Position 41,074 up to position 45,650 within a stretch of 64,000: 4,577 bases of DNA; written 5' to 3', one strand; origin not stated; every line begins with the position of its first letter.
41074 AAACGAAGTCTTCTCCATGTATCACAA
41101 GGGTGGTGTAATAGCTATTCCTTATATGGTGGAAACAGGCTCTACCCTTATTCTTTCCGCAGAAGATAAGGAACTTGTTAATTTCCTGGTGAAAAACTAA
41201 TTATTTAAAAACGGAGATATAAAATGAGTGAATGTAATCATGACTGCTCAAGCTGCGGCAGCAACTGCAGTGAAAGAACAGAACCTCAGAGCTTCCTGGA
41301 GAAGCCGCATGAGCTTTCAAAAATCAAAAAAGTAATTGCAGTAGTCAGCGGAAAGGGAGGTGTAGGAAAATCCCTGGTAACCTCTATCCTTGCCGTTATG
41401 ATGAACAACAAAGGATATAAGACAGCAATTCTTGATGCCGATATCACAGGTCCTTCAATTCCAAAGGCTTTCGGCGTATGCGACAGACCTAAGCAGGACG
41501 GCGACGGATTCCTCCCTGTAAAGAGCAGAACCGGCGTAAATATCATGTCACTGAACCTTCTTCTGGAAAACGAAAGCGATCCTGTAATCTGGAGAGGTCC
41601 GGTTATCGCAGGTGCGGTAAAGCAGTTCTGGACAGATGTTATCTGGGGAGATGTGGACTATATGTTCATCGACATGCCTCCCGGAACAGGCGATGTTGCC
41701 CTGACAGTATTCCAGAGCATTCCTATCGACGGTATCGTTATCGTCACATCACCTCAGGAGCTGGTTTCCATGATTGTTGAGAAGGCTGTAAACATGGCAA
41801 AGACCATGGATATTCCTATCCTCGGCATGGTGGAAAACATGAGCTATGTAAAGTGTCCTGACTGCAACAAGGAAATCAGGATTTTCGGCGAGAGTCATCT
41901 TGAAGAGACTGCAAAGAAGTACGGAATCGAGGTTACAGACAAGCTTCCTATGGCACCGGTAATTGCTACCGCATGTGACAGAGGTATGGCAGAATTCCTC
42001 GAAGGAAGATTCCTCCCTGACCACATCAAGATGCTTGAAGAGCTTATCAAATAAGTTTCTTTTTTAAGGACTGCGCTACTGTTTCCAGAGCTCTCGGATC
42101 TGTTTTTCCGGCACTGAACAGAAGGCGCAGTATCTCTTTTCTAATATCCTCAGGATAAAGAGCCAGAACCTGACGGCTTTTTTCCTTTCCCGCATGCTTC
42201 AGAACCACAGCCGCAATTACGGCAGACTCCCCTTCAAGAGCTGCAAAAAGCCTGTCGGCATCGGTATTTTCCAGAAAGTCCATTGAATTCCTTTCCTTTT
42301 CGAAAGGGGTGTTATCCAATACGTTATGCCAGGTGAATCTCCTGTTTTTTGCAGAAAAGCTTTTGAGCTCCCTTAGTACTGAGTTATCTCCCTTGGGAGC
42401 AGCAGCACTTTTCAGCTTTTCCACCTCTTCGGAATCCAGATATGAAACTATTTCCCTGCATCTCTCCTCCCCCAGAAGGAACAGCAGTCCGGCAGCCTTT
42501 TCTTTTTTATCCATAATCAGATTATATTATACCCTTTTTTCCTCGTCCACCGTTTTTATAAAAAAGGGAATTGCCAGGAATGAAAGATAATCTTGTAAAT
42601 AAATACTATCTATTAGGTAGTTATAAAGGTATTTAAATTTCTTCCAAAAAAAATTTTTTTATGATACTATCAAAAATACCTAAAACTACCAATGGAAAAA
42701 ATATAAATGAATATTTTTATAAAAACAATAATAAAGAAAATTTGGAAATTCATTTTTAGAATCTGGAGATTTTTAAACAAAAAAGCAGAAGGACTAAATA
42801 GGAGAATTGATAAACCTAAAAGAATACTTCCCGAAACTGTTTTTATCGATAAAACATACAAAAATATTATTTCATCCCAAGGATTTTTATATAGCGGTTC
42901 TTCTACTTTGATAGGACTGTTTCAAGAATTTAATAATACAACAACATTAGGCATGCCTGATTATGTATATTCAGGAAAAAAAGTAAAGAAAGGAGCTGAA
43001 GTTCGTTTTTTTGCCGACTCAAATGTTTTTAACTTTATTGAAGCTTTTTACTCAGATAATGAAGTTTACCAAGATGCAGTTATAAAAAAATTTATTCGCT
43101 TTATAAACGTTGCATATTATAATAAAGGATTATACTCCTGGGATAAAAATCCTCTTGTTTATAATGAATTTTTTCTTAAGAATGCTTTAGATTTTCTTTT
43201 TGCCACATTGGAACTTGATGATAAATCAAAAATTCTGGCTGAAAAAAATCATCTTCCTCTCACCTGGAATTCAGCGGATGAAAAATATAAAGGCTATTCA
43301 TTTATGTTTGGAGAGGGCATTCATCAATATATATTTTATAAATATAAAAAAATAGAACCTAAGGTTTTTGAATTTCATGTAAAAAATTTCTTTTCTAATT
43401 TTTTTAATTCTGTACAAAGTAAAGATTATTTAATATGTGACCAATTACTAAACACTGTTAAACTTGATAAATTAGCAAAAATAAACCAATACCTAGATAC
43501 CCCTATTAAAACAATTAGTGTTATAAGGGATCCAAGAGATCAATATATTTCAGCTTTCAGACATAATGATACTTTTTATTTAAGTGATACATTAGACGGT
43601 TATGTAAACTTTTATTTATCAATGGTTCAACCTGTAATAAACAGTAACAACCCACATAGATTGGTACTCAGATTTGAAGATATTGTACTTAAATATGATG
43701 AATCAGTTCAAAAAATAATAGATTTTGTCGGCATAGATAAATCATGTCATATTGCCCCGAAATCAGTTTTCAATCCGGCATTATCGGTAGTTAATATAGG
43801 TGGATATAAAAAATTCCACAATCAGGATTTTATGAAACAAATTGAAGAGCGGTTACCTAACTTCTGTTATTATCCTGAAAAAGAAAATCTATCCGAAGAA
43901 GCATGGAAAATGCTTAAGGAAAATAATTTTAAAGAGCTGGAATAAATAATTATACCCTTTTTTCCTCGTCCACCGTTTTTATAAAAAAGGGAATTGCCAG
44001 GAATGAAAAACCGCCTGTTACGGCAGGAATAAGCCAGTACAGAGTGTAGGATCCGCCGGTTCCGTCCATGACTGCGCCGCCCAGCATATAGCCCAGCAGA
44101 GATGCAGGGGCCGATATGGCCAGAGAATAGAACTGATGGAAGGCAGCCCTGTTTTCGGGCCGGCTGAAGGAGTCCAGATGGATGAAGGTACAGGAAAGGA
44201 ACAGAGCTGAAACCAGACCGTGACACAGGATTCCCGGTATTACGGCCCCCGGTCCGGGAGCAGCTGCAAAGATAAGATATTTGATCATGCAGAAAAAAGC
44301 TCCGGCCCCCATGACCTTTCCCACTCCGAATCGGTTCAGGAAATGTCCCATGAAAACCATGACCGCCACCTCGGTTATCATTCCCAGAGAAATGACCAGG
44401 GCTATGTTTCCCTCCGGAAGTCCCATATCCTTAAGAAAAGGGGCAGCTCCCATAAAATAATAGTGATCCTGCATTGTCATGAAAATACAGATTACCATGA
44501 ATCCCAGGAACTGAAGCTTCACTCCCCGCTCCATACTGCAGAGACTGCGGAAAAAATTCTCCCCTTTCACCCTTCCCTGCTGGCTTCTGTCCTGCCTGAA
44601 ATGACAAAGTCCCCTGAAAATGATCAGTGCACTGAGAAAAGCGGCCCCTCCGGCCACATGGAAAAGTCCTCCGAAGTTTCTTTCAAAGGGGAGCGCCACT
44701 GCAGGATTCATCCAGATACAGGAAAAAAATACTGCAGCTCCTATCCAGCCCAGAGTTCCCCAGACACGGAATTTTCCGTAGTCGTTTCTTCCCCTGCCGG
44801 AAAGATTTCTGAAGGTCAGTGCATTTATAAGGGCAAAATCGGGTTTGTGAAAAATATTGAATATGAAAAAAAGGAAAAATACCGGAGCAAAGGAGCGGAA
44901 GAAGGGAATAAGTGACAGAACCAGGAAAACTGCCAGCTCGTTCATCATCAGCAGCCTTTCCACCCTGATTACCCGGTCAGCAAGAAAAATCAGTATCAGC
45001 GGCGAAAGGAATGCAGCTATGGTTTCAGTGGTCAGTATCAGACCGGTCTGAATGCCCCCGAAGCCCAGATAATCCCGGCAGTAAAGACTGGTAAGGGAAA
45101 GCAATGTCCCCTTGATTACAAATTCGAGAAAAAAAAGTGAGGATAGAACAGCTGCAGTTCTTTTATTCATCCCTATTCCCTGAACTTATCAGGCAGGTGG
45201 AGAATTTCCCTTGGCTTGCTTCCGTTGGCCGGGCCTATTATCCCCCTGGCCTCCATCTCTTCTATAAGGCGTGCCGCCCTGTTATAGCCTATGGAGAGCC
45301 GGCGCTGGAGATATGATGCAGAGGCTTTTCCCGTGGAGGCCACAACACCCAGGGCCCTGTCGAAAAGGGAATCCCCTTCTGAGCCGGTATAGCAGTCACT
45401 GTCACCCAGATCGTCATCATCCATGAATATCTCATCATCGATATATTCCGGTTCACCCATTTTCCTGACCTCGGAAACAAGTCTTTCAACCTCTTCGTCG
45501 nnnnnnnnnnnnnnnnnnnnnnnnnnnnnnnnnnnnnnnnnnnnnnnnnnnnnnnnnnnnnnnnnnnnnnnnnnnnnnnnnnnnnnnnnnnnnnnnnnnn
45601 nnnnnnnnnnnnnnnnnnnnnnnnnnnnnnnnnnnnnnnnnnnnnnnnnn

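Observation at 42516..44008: Single AT-rich sulfotransferase-like gene bounded by a perfect 60-bp direct repeat that duplicates the 3' end of the neighbouring MFS gene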

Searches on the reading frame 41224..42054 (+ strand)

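Call 7: search_protein_families(library=pfam, proteins=[window:41224-42054:+], max_evalue=0.1)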
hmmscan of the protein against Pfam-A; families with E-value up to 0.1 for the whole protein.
window:41224-42054:+ (276 aa): 10 families
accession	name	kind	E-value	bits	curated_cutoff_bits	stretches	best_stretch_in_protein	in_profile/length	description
PF10609.15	ParA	-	6.8e-90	301.2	27.1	1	33-257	1-225/246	NUBPL iron-transfer P-loop NTPase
PF01656.29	CbiA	-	2.2e-10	41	25.4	1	38-222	1-54/125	CobQ/CobB/MinD/ParA nucleotide binding domain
PF13614.12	AAA_31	-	2.2e-06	28.2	27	1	36-74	2-40/177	AAA domain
PF02374.21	ArsA_ATPase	-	0.00023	20.9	24.3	1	39-73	4-38/305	Anion-transporting ATPase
PF00142.24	Fer4_NifH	-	0.011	15.6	25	0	40-73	4-37/271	4Fe-4S iron sulfur cluster binding proteins, NifH/frxC family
PF09140.17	MipZ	-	0.021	14.6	20.7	1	37-76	2-41/262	ATPase MipZ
PF03308.22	MeaB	-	0.023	14.1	23.1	1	22-76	20-73/273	Methylmalonyl Co-A mutase-associated GTPase MeaB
PF06414.18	Zeta_toxin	-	0.052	13.4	22.3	1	30-84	10-63/199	Zeta toxin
PF16575.11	CLP1_P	-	0.062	13.6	26.6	0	43-77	1-35/188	mRNA cleavage and polyadenylation factor CLP1 P-loop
PF13500.12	AAA_26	-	0.071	13.4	27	0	38-68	3-33/198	AAA domain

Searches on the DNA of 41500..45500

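Call 78: search_rna_families(source=window, start=41500, end=45500, threshold=evalue, max_evalue=1)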
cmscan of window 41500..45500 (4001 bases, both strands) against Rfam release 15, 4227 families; matches with E-value up to 1: 2.
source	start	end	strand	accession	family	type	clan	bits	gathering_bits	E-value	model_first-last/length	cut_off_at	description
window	45297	45389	+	RF00361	snoZ119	Gene; snRNA; snoRNA; CD-box;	-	27.2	70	0.059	1-98/98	no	Small nucleolar RNA Z119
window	43188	43285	-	RF02640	MOSES4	Gene; sRNA;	-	25.2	54.8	0.066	1-176/176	no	S. pyogenes small RNA MOSES4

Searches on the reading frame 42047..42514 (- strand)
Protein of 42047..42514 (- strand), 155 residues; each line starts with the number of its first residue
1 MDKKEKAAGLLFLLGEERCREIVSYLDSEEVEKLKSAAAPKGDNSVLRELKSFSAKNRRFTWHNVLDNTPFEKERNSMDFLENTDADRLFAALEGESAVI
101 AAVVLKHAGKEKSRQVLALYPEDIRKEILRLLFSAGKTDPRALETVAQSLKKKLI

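Call 7: search_protein_families(library=pfam, proteins=[window:42047-42514:-], max_evalue=0.1)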
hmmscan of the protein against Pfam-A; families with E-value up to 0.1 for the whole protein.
window:42047-42514:- (155 aa): 6 families
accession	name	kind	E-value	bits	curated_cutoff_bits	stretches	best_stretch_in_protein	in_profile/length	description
PF14841.11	FliG_M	-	2.4e-12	47.3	25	1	87-154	2-69/76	FliG middle domain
PF14842.11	FliG_N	-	2.7e-08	34.8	25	1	1-39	2-40/104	FliG N-terminal domain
PF03448.22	MgtE_N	-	0.003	18.5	25.9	0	79-132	47-97/102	MgtE intracellular N domain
PF24521.3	Ank_KRIT1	-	0.016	15.3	80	1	72-142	6-77/149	KRIT1 ankyrin-repeats domain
PF14078.11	DUF4259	-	0.047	15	22.8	1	64-134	19-94/133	Domain of unknown function (DUF4259)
PF10654.15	DUF2481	-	0.069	13.7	27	1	17-113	10-106/126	Protein of unknown function (DUF2481)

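Call 29: find_encoding_contigs(protein=window:42050-42514:-, flank=8000, max_places=10)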
Protein window:42050-42514:- (155 aa): 18 contigs read that carry it; 10 places shown.
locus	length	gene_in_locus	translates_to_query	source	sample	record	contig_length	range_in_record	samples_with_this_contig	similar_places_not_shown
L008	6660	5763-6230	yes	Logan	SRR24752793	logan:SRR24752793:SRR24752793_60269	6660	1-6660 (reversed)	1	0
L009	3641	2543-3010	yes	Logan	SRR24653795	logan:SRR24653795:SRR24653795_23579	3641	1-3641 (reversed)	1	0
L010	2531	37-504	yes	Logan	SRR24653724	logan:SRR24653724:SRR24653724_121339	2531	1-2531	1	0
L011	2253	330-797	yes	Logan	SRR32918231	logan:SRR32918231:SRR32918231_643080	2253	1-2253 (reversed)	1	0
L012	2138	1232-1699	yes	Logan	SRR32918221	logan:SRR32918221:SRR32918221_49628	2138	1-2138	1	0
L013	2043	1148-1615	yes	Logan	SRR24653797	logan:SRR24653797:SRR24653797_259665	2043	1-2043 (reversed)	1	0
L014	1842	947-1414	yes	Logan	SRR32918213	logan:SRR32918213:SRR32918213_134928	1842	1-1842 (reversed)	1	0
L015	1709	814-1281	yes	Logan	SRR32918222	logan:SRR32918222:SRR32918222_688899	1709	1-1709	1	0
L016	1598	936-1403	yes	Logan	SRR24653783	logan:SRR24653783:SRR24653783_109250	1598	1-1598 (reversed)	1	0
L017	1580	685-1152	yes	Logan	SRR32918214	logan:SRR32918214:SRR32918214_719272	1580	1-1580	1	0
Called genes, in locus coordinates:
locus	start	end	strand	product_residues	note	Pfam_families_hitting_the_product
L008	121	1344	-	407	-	PF00155:Aminotran_1_2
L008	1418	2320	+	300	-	PF01476:LysM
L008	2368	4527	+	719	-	PF17854:FtsK_alpha, PF01580:FtsK_SpoIIIE, PF09397:FtsK_gamma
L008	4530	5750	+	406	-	PF03825:Nuc_H_symport, PF12832:MFS_1_like, PF07690:MFS_1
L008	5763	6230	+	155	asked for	PF14842:FliG_N (weak), PF14841:FliG_M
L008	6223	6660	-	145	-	?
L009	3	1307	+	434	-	?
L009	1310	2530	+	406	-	PF03825:Nuc_H_symport, PF12832:MFS_1_like, PF07690:MFS_1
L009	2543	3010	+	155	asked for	PF14842:FliG_N (weak), PF14841:FliG_M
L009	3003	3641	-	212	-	?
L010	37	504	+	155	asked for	PF14842:FliG_N (weak), PF14841:FliG_M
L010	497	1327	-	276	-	PF10609:ParA, PF13614:AAA_31 (weak), PF01656:CbiA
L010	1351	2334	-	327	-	PF03793:PASTA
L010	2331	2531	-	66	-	?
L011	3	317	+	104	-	?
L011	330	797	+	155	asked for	PF14842:FliG_N (weak), PF14841:FliG_M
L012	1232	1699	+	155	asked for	PF14842:FliG_N (weak), PF14841:FliG_M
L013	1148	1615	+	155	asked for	PF14842:FliG_N (weak), PF14841:FliG_M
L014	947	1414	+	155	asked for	PF14842:FliG_N (weak), PF14841:FliG_M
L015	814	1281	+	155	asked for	PF14842:FliG_N (weak), PF14841:FliG_M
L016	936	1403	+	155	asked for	PF14842:FliG_N (weak), PF14841:FliG_M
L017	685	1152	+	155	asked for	PF14842:FliG_N (weak), PF14841:FliG_M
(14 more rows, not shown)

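Call 43: search_protein_families(library=ncbifam, proteins=[window:42050-42514:-], max_evalue=0.1)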
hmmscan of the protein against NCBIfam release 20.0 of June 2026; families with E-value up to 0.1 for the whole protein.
window:42050-42514:- (155 aa): 1 family
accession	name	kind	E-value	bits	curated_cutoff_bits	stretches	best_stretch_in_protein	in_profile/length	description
TIGR00207.1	fliG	equivalog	2.4e-11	43.6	226.7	2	65-154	98-188/338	flagellar motor switch protein FliG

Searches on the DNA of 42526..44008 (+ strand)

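Call 35: search_dna_similar(query=window:42526-44008:+, collection=phages, mode=distant, max_rows=10)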
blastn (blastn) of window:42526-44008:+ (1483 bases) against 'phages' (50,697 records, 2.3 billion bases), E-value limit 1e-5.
No match.

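Call 36: search_dna_similar(query=window:42526-44008:+, collection=plasmids, mode=distant, max_rows=10)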
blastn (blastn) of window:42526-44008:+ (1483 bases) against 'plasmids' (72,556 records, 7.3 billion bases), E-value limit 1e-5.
No match.
